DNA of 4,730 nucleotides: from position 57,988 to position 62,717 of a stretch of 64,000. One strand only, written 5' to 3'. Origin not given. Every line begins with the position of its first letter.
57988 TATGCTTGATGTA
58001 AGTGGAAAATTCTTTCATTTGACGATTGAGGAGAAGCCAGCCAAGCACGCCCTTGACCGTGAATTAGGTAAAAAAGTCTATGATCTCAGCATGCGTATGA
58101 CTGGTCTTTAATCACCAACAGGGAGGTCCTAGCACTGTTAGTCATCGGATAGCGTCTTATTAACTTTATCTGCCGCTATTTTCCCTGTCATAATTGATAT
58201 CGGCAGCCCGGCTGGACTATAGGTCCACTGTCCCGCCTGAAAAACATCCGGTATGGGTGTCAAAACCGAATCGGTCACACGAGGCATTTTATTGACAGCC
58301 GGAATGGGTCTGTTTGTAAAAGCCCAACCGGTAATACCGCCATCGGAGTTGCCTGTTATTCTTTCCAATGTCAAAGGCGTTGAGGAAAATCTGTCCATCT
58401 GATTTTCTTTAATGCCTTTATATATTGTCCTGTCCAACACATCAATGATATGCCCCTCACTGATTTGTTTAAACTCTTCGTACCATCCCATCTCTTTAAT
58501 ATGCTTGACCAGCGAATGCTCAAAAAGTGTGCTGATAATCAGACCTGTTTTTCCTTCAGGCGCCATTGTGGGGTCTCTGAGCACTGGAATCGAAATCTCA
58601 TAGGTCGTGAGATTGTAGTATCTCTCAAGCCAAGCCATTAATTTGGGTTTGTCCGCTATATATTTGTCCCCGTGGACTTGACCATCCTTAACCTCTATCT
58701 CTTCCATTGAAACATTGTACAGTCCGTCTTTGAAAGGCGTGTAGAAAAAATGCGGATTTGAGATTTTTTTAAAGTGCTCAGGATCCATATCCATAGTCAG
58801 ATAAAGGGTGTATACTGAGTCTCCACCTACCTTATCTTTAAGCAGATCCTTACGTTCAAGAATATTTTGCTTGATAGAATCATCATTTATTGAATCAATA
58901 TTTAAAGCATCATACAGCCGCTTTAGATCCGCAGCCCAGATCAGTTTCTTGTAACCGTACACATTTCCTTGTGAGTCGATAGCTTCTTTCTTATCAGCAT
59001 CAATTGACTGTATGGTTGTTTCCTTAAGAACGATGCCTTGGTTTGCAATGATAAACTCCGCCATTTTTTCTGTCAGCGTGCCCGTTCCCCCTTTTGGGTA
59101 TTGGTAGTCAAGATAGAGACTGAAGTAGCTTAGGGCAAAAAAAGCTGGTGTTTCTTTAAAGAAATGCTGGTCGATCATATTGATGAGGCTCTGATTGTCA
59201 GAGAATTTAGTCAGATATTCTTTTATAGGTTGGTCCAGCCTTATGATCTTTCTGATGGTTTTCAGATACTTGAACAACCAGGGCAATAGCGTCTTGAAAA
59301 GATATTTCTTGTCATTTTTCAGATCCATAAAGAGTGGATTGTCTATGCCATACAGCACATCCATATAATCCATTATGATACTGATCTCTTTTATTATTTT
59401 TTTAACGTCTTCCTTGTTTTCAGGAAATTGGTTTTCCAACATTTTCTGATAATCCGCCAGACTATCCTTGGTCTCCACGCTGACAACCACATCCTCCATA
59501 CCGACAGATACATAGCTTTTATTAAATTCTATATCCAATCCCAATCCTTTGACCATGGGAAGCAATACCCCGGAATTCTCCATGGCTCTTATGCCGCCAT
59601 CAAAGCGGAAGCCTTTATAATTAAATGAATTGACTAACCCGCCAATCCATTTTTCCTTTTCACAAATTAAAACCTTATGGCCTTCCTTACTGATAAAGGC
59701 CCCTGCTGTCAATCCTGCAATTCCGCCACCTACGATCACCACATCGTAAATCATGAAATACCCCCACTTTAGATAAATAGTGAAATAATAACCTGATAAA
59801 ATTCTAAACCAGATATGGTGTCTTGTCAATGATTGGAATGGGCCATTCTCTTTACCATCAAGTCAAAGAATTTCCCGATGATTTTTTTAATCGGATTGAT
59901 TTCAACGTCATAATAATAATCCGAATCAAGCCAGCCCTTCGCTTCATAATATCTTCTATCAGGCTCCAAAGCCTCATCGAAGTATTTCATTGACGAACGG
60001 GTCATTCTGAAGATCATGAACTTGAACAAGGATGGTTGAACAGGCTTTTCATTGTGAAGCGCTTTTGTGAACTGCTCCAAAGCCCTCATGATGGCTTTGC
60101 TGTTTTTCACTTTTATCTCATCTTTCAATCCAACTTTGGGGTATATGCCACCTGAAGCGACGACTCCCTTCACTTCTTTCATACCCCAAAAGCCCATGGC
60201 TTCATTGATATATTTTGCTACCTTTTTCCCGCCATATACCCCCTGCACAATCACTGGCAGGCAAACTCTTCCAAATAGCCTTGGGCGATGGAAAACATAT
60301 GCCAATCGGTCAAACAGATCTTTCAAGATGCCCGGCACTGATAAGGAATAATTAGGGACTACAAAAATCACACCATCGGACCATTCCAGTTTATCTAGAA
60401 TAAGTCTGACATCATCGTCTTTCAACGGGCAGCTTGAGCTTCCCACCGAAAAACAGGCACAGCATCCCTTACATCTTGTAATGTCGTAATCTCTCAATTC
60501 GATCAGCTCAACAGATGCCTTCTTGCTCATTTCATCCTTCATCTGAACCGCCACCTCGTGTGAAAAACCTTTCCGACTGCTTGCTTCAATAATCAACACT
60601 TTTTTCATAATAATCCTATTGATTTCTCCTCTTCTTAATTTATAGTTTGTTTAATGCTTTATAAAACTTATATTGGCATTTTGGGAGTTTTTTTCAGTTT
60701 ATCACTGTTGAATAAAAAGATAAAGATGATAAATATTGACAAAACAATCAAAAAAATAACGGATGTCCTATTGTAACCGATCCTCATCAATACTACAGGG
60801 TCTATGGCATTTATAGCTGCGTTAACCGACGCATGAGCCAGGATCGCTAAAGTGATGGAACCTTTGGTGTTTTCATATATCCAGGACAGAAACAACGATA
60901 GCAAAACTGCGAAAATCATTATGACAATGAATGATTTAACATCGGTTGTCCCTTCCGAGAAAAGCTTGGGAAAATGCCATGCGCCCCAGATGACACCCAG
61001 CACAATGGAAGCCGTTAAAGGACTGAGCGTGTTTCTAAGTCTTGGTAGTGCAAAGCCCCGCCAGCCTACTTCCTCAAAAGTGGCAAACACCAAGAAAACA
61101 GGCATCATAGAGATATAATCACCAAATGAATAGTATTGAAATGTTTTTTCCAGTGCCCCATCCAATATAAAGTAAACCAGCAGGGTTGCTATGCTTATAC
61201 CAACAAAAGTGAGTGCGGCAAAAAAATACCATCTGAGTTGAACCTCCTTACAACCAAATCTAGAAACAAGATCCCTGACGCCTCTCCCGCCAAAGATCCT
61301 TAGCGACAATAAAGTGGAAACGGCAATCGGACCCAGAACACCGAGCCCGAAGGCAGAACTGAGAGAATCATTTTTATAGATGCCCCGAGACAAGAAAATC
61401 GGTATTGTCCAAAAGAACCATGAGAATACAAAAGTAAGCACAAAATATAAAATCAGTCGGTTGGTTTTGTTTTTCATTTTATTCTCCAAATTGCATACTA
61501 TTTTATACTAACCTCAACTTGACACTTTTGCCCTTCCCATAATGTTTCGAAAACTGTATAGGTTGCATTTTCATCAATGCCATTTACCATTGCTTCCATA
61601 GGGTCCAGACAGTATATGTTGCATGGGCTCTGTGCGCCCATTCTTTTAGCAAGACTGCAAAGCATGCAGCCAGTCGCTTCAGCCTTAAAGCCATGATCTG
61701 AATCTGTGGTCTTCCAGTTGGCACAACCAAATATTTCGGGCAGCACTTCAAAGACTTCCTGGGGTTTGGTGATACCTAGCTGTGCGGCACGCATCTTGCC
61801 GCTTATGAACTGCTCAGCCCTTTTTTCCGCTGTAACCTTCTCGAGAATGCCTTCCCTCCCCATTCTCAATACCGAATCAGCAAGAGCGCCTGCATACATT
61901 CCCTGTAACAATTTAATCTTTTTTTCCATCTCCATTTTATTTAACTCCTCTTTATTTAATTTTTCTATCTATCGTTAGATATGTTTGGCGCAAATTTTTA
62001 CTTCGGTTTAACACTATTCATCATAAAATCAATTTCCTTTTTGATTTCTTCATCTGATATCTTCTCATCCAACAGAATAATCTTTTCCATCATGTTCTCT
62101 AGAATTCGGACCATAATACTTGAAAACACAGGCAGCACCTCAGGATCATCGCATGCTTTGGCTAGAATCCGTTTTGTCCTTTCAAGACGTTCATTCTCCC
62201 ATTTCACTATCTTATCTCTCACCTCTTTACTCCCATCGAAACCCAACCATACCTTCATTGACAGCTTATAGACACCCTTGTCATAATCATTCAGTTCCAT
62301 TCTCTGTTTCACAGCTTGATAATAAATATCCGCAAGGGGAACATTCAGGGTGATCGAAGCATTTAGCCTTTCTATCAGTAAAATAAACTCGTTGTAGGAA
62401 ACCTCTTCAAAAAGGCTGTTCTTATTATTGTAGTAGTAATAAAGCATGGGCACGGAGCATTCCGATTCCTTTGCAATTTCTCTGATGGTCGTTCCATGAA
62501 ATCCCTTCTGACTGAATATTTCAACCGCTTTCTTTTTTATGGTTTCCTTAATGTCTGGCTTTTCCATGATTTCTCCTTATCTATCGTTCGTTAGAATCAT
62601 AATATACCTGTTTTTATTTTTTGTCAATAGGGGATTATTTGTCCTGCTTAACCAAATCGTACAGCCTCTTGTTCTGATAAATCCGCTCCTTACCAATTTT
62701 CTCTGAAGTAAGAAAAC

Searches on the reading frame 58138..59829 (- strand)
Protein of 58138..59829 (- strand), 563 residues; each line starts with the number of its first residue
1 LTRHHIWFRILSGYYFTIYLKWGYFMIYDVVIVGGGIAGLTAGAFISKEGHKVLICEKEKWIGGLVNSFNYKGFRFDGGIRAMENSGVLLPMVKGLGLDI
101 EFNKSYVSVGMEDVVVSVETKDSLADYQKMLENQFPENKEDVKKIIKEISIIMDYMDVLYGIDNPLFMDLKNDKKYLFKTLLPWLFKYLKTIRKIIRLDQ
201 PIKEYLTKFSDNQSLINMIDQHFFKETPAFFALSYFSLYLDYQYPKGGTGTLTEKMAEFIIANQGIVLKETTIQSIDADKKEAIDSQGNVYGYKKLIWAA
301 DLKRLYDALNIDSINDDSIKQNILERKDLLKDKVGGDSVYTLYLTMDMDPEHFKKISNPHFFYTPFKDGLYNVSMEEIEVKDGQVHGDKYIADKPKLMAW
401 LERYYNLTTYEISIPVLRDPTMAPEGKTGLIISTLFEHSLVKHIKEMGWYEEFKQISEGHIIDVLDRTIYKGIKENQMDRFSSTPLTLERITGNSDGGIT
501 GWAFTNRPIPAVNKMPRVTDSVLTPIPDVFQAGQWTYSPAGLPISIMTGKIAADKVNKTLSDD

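Call 59: search_protein_families(library=pfam, proteins=[window:58138-59829:-], max_evalue=0.000001)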
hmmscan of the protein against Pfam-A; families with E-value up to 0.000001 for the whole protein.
window:58138-59829:- (563 aa): 5 families
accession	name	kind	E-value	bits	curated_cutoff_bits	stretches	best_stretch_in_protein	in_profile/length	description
PF13450.12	NAD_binding_8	-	6e-13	49.3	21.9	1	32-86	1-55/68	NAD(P)-binding Rossmann-like domain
PF01593.30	Amino_oxidase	-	2.9e-09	37.2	19.8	1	37-302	1-256/443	Flavin containing amine oxidoreductase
PF12831.13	FAD_oxidored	-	1e-08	35.4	27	1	29-66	1-38/416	FAD dependent oxidoreductase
PF01266.30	DAO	-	6.2e-08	33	27.9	0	29-64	1-36/353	FAD dependent oxidoreductase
PF00890.30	FAD_binding_2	-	2.6e-07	30.6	20.4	1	29-64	1-36/414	FAD binding domain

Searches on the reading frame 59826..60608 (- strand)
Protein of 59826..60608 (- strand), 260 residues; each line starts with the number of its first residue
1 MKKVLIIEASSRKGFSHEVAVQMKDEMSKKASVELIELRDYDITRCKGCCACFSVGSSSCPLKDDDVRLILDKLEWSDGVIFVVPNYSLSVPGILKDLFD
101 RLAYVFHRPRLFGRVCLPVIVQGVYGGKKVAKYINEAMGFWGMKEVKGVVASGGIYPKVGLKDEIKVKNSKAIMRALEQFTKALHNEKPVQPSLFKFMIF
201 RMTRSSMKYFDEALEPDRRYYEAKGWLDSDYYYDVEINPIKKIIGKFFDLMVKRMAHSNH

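Call 59: search_protein_families(library=pfam, proteins=[window:59826-60608:-], max_evalue=0.000001)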
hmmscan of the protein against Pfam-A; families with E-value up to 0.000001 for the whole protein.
window:59826-60608:- (260 aa): 2 families
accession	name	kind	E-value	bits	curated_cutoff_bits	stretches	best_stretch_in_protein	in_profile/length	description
PF03358.20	FMN_red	-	1.2e-21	77.3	24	1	3-152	2-147/152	NADPH-dependent FMN reductase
PF02525.22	Flavodoxin_2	-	1.6e-13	51.2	27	1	2-153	1-177/198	Flavodoxin-like fold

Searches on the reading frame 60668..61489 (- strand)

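Call 59: search_protein_families(library=pfam, proteins=[window:60668-61489:-], max_evalue=0.000001)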
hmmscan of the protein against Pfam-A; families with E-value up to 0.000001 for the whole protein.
window:60668-61489:- (273 aa): 1 family
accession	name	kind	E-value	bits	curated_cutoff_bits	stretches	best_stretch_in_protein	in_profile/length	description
PF02517.21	Rce1-like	-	2.3e-18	66.7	22.4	1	126-224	6-92/93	Type II CAAX prenyl endopeptidase Rce1-like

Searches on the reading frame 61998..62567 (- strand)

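Call 59: search_protein_families(library=pfam, proteins=[window:61998-62567:-], max_evalue=0.000001)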
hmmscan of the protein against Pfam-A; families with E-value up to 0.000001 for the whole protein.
window:61998-62567:- (189 aa): 1 family
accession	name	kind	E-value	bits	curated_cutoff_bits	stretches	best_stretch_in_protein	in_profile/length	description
PF00440.29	TetR_N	-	5.3e-14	52.2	24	1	12-56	3-47/47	Bacterial regulatory proteins, tetR family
